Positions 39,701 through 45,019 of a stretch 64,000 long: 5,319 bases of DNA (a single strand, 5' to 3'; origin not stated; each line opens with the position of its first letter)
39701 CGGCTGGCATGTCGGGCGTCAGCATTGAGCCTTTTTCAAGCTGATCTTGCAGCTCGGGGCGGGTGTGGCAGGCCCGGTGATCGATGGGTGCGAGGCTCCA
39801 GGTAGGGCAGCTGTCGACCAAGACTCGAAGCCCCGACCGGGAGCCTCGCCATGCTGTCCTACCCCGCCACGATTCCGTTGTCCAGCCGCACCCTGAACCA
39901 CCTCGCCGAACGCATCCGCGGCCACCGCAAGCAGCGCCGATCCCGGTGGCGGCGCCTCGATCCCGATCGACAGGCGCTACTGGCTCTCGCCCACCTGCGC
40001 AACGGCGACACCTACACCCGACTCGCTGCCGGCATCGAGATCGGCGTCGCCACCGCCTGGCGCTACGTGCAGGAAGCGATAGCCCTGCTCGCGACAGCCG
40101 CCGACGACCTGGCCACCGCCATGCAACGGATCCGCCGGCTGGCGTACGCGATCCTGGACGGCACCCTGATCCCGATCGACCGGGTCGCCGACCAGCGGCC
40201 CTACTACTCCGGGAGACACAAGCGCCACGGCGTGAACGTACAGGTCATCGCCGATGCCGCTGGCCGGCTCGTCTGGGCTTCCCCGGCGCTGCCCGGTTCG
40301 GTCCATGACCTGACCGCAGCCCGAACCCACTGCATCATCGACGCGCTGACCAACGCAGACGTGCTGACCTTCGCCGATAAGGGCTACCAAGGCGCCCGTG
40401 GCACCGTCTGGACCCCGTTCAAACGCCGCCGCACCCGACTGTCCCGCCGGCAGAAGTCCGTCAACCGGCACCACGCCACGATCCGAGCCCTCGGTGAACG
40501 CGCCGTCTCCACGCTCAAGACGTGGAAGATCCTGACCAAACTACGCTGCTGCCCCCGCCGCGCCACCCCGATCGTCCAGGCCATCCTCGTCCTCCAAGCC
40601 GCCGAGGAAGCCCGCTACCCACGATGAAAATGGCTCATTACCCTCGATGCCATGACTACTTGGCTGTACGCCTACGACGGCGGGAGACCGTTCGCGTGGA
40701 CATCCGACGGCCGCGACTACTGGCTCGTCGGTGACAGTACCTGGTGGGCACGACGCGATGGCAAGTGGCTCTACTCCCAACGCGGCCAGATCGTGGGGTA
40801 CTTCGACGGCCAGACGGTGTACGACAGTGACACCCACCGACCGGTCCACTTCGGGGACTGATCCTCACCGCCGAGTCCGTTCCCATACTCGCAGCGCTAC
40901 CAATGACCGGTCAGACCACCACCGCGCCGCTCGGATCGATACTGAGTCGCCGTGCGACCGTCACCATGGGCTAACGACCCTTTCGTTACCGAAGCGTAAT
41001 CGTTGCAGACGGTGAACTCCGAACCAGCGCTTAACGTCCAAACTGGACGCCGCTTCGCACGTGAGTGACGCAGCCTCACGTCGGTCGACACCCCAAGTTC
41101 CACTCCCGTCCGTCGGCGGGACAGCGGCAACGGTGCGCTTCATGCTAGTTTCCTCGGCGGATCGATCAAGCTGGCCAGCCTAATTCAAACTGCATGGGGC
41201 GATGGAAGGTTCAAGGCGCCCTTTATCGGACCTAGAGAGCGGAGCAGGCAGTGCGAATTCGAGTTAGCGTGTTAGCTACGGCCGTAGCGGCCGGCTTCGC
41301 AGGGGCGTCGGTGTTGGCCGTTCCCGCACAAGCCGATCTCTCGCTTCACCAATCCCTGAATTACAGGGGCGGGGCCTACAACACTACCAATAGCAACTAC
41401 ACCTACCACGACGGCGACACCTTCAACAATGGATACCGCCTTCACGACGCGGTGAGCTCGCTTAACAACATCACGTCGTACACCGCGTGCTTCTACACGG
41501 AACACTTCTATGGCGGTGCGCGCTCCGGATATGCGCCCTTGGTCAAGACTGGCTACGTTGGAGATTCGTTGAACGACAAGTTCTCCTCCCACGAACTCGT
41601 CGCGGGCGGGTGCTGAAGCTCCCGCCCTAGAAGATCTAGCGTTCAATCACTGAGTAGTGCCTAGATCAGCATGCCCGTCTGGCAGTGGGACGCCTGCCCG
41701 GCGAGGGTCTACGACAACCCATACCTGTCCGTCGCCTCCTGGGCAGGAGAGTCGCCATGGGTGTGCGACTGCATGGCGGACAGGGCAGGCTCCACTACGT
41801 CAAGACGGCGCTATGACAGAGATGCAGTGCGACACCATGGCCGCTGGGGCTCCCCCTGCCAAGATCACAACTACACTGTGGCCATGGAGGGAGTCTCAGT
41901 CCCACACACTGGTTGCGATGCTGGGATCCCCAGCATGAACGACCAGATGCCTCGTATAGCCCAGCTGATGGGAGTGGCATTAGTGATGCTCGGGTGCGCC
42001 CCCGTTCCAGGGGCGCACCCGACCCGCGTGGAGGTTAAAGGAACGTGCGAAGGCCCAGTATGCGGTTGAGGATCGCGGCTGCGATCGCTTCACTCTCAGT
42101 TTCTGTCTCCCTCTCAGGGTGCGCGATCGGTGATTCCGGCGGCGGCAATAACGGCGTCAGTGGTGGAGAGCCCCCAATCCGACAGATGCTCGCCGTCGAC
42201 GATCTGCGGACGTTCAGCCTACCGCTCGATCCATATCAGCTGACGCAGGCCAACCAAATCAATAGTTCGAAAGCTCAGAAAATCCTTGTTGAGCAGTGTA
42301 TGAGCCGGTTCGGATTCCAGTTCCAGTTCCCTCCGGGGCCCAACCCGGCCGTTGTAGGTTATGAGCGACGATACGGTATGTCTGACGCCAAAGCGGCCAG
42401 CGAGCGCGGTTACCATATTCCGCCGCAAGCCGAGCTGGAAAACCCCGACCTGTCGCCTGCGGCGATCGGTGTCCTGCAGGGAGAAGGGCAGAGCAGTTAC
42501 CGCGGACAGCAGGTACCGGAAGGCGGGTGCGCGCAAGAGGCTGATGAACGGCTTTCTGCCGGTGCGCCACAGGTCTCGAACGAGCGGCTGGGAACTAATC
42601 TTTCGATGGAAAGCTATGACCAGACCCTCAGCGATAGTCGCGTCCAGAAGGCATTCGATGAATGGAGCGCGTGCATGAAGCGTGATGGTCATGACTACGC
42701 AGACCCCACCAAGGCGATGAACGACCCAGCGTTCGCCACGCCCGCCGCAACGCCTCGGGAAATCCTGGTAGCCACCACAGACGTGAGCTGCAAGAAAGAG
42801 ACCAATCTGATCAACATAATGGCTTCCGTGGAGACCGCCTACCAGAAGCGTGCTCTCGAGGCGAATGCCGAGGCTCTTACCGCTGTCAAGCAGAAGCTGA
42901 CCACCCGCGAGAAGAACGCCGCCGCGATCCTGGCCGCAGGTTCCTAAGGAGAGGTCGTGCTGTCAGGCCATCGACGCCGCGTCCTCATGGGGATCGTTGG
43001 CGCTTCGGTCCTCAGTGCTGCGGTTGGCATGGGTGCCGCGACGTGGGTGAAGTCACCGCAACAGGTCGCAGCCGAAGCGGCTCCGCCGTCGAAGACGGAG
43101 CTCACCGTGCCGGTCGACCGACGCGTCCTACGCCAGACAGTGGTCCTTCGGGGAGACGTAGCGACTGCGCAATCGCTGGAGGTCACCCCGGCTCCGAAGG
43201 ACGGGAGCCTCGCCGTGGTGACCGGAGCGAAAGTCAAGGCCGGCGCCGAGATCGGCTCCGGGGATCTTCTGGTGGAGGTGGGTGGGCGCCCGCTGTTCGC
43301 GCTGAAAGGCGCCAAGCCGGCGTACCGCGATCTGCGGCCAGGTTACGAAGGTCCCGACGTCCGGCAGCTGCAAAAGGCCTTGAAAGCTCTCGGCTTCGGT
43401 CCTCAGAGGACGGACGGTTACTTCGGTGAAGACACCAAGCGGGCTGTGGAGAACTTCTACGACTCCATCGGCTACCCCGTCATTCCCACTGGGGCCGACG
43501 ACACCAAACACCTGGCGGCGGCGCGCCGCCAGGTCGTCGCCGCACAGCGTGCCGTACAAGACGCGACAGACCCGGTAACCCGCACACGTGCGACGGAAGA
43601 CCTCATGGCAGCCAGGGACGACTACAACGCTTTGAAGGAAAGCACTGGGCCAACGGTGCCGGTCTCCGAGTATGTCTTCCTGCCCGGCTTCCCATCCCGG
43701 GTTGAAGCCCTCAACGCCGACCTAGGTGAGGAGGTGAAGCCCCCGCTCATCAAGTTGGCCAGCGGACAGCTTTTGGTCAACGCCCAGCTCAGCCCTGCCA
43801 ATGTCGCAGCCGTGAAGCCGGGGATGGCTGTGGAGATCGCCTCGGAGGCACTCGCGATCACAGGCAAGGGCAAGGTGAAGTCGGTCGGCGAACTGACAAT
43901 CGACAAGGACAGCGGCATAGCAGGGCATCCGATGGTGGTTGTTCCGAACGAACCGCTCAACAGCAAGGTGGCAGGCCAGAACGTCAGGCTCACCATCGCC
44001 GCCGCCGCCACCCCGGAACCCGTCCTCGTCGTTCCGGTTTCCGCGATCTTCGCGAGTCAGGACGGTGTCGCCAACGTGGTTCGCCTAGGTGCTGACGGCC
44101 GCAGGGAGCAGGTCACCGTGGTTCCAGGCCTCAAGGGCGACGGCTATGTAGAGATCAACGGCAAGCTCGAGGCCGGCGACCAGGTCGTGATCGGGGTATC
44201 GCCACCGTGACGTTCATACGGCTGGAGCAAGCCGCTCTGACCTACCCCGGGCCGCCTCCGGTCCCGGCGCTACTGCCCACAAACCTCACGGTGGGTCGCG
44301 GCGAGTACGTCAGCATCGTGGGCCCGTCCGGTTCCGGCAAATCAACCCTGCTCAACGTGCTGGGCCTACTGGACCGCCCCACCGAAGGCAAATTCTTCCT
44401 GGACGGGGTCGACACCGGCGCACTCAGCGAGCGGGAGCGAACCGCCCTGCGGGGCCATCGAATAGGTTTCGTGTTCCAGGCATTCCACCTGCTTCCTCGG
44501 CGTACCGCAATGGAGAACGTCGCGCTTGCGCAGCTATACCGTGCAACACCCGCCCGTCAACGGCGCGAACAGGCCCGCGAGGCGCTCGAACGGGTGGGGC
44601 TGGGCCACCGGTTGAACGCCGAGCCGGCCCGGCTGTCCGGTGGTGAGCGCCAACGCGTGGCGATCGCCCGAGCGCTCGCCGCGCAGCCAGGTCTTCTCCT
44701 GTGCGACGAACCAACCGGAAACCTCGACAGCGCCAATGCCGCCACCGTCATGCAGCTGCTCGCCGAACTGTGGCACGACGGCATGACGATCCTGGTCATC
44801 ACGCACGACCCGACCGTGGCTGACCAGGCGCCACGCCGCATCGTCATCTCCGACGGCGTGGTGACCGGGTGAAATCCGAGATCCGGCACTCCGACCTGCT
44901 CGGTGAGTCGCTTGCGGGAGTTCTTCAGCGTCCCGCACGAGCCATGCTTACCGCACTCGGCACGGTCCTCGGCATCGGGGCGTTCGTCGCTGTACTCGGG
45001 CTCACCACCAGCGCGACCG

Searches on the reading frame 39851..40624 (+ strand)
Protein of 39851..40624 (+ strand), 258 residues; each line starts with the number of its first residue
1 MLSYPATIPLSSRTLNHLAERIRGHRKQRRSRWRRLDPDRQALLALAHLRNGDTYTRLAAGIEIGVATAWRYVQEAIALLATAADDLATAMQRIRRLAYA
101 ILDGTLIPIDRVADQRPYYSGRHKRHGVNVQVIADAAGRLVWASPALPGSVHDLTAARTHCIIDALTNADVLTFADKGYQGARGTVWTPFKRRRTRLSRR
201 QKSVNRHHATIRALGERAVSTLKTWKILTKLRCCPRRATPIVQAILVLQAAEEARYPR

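Call 35: search_protein_families(library=pfam, proteins=[window:39851-40624:+], max_evalue=0.001)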
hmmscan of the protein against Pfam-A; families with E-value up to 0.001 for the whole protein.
window:39851-40624:+ (258 aa): 3 families
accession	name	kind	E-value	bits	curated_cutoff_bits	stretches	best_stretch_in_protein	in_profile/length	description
PF13359.12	DDE_Tnp_4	-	6.8e-29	101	24.8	1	102-248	1-156/158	DDE superfamily endonuclease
PF01609.27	DDE_Tnp_1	-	7.6e-11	42.6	23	1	101-237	8-186/200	Transposase DDE domain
PF13613.12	HTH_Tnp_4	-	9.5e-11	41.6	27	1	34-83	1-50/53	Helix-turn-helix of DDE superfamily endonuclease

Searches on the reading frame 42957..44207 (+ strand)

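Call 35: search_protein_families(library=pfam, proteins=[window:42957-44207:+], max_evalue=0.001)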
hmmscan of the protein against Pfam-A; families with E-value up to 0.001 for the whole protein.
window:42957-44207:+ (417 aa): 1 family
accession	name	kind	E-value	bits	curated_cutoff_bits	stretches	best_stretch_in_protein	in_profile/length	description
PF01471.23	PG_binding_1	-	4.5e-10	40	23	1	132-167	2-37/57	Putative peptidoglycan binding domain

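Call 36: search_protein_families(library=padloc, proteins=[window:42957-44207:+], max_evalue=0.001)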
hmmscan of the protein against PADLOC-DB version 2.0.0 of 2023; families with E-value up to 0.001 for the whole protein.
window:42957-44207:+ (417 aa): 0 families

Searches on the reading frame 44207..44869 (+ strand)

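Call 35: search_protein_families(library=pfam, proteins=[window:44207-44869:+], max_evalue=0.001)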
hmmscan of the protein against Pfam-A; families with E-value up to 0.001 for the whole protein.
window:44207-44869:+ (221 aa): 5 families
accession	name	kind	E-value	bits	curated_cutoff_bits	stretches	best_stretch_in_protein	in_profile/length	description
PF00005.33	ABC_tran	-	7.1e-34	117.8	25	1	25-170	4-136/137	ABC transporter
PF13304.12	AAA_21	-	1.6e-09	38.7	27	1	37-79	4-49/304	AAA domain, putative AbiEii toxin, Type IV TA system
PF02463.25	SMC_N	-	1.3e-07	31.7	40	1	140-211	134-208/220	RecF/RecN/SMC N terminal domain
PF13191.12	AAA_16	-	1.7e-05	25.8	32.6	1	30-190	22-161/167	AAA ATPase domain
PF13555.12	AAA_29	-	0.00049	20.2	27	1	33-50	23-40/61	P-loop containing region of AAA domain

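Call 36: search_protein_families(library=padloc, proteins=[window:44207-44869:+], max_evalue=0.001)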
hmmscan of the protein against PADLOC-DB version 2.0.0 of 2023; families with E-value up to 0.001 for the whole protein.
window:44207-44869:+ (221 aa): 12 families
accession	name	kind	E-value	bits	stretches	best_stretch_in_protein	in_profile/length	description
PDLC04135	mad3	-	3.4e-32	110.4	2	129-216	250-339/374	mads_3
PDLC04140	mad8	-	1.6e-10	39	1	23-207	18-239/314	mads_8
PDLC02980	AriA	-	8.1e-09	33.9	0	37-57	4-24/304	-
PDLC04213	HEC-02A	-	2.4e-05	22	1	162-204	233-275/337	-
PDLC03878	NsnB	-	0.0001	20.2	0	154-210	229-285/345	-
PDLC02914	ATPase-Toprim_I-B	-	0.00012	19.4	0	143-205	185-248/443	-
PDLC04242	PDC-M01A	-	0.00018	17.9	1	138-213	399-478/566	-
PDLC04393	PDC-M07A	-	0.00038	17.6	0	139-211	284-359/435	-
PDLC04164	AriA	-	0.00039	18.1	0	142-204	171-235/253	-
PDLC04182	HEC-01A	-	0.00047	17.2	0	36-56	35-55/406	-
PDLC04389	PDC-M07A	-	0.00092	16.3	0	36-84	29-74/443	-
PDLC00518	JetC1|JetC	-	0.00093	15.1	0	37-52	44-59/1112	DUF3584 domain; MukB-like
